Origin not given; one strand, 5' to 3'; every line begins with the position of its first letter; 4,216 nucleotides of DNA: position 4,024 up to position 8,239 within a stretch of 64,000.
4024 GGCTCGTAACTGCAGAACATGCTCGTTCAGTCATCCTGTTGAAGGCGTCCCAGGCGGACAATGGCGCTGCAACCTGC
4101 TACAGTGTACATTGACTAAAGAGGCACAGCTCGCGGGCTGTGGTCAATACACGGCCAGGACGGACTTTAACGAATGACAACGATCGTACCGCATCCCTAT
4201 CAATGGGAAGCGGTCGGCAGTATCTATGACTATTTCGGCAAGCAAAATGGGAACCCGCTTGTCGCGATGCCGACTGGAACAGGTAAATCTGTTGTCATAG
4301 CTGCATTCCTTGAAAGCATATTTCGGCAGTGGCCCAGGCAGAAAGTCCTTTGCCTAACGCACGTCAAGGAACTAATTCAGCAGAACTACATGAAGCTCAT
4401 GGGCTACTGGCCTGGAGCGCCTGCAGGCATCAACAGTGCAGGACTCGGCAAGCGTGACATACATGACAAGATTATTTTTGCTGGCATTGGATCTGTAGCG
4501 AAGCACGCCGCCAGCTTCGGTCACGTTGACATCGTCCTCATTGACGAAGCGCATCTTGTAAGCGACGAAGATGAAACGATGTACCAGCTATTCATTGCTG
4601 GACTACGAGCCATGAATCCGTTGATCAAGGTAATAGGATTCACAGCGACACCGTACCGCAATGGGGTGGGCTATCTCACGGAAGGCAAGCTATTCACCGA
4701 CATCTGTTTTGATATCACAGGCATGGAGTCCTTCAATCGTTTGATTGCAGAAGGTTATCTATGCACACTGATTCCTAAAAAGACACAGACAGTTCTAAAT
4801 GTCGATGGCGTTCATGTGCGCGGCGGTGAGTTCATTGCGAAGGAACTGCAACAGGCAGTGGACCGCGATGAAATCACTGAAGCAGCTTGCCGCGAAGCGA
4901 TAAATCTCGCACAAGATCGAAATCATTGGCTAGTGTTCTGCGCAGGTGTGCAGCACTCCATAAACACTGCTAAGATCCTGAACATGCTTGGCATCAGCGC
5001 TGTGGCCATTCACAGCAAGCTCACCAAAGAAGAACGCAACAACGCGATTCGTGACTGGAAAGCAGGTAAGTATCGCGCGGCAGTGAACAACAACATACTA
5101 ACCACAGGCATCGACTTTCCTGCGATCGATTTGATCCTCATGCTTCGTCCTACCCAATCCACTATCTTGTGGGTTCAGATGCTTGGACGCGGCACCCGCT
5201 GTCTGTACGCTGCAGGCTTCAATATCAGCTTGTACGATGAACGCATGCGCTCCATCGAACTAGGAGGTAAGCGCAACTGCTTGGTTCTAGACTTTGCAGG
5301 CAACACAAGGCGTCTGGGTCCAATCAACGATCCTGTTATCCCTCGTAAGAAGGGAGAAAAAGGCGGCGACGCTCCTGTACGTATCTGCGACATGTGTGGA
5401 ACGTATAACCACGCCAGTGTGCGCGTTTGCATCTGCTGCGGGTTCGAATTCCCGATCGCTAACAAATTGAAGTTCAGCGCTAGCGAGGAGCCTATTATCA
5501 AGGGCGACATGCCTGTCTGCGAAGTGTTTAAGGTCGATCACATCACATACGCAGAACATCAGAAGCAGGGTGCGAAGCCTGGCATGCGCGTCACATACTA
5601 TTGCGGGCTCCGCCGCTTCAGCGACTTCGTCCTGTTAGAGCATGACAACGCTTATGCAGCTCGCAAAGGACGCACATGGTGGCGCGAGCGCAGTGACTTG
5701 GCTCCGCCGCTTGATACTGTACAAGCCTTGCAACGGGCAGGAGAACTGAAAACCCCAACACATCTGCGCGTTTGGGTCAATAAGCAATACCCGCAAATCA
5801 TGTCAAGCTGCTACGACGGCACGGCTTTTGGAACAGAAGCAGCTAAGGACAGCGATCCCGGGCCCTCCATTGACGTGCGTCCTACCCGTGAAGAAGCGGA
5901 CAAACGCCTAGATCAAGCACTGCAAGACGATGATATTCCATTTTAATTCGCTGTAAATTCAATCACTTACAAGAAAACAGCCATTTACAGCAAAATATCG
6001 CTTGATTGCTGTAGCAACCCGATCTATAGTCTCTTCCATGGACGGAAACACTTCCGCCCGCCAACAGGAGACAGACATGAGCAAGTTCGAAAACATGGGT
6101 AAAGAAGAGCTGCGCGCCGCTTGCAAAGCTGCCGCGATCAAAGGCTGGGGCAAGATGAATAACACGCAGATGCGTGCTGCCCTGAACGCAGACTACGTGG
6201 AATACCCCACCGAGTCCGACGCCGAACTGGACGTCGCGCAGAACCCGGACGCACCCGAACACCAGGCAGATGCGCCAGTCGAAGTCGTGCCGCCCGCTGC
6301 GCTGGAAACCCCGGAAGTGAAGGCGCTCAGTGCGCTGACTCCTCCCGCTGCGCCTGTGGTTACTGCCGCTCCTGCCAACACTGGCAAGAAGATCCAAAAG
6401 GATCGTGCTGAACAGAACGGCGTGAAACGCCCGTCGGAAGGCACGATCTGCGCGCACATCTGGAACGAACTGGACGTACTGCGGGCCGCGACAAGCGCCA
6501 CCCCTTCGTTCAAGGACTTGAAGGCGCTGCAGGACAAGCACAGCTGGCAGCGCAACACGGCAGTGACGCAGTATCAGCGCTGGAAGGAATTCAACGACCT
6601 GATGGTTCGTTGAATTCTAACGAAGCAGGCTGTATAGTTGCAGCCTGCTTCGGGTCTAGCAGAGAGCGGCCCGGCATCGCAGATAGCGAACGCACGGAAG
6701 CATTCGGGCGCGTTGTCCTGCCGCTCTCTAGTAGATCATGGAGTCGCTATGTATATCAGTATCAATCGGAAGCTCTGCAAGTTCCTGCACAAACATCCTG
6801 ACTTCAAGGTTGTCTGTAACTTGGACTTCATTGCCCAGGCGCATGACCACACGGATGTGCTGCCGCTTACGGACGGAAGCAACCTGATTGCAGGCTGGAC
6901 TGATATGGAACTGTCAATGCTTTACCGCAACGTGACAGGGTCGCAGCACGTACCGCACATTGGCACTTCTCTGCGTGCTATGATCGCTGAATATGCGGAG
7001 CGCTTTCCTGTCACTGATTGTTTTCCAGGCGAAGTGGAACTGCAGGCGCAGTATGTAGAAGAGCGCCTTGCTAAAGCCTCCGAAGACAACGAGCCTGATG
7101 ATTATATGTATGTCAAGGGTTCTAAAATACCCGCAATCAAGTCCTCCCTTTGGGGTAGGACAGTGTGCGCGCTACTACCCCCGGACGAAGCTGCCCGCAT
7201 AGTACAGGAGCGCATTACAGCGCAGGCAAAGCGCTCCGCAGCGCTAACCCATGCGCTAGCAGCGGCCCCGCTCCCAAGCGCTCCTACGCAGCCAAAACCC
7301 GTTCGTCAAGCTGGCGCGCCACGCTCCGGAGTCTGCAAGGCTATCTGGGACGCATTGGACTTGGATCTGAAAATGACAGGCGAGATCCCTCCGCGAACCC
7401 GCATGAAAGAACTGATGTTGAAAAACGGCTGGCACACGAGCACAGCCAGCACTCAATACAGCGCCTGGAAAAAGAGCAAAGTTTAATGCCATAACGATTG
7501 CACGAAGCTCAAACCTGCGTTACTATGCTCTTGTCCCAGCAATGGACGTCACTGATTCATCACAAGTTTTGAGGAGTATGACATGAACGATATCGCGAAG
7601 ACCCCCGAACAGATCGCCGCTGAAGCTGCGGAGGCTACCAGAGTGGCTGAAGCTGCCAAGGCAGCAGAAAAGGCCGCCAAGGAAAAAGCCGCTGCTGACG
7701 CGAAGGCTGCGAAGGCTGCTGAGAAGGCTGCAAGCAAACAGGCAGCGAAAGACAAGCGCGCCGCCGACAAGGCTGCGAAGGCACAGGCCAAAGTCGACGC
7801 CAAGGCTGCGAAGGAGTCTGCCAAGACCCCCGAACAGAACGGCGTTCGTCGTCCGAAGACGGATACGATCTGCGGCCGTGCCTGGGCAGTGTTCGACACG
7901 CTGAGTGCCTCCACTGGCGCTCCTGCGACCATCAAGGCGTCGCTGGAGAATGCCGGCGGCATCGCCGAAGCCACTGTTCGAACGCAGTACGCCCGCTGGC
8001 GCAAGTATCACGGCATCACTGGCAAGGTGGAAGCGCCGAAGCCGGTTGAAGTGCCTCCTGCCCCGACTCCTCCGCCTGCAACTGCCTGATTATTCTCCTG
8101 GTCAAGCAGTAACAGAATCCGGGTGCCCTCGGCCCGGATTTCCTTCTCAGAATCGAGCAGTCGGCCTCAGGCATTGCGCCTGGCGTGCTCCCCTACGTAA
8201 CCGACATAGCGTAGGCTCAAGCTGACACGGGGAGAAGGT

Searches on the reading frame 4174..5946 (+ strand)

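Call 11: search_protein_families(library=pfam, proteins=[window:4174-5946:+])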
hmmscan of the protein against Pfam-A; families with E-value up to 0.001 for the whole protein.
window:4174-5946:+ (590 aa): 4 families
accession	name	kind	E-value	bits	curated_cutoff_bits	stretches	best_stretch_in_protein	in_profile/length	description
PF04851.21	ResIII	-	9e-21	74.9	22.5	1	4-162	2-164/164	Type III restriction enzyme, res subunit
PF00271.37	Helicase_C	-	3.8e-15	56.5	23.5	1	243-342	10-108/110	Helicase conserved C-terminal domain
PF00270.35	DEAD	-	1.9e-12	47.6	26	1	8-162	2-162/167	DEAD/DEAH box helicase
PF18766.7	SWI2_SNF2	-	2.3e-05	24.6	26.7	1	10-162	2-157/221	SWI2/SNF2 ATPase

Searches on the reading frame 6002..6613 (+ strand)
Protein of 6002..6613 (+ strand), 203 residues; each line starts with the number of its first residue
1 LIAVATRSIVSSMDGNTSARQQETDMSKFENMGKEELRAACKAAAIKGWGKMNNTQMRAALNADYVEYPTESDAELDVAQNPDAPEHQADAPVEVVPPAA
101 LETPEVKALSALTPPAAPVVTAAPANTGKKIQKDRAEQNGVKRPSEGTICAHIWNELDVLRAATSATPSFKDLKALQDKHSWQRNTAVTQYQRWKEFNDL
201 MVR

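Call 11: search_protein_families(library=pfam, proteins=[window:6002-6613:+])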
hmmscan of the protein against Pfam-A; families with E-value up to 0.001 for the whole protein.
window:6002-6613:+ (203 aa): 0 families

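Call 79: search_protein_families(library=phrogs, proteins=[window:6002-6613:+], max_evalue=0.001)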
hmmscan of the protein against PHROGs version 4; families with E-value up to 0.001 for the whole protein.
window:6002-6613:+ (203 aa): 4 families
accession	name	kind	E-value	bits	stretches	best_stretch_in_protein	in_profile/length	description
phrog_21588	-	unknown function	3.4e-33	116.6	1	26-200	1-172/176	-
phrog_18634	-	unknown function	4.9e-08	34.2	1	132-200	87-155/175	-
phrog_17772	-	unknown function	1.1e-07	33.3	1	120-200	75-153/159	-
phrog_11298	-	unknown function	1.2e-07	32.8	1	132-200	177-245/273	-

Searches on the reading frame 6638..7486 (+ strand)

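Call 11: search_protein_families(library=pfam, proteins=[window:6638-7486:+])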
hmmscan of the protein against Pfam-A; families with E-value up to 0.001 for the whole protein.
window:6638-7486:+ (282 aa): 0 families

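Call 79: search_protein_families(library=phrogs, proteins=[window:6638-7486:+], max_evalue=0.001)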
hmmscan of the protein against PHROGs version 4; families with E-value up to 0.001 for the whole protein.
window:6638-7486:+ (282 aa): 2 families
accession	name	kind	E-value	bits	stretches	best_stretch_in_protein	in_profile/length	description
phrog_7864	-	unknown function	2.6e-33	116.8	1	38-281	1-240/242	-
phrog_21588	-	unknown function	1.6e-05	26.4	1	230-279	120-168/176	-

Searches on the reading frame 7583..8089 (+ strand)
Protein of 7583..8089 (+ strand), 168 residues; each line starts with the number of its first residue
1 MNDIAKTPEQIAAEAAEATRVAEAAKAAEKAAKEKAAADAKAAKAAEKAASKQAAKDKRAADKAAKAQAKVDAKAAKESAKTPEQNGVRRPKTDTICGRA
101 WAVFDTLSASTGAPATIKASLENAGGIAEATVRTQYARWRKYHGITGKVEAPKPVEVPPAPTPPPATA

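Call 11: search_protein_families(library=pfam, proteins=[window:7583-8089:+])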
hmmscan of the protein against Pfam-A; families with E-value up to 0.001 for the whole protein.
window:7583-8089:+ (168 aa): 0 families

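Call 79: search_protein_families(library=phrogs, proteins=[window:7583-8089:+], max_evalue=0.001)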
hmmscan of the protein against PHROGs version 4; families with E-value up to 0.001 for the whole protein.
window:7583-8089:+ (168 aa): 3 families
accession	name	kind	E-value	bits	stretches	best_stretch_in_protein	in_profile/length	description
phrog_18634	-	unknown function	6.7e-44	151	1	6-153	4-163/175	-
phrog_11298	-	unknown function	2.1e-31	110.7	1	41-158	146-258/273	-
phrog_21588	-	unknown function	5.3e-05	24.7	1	12-148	37-175/176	-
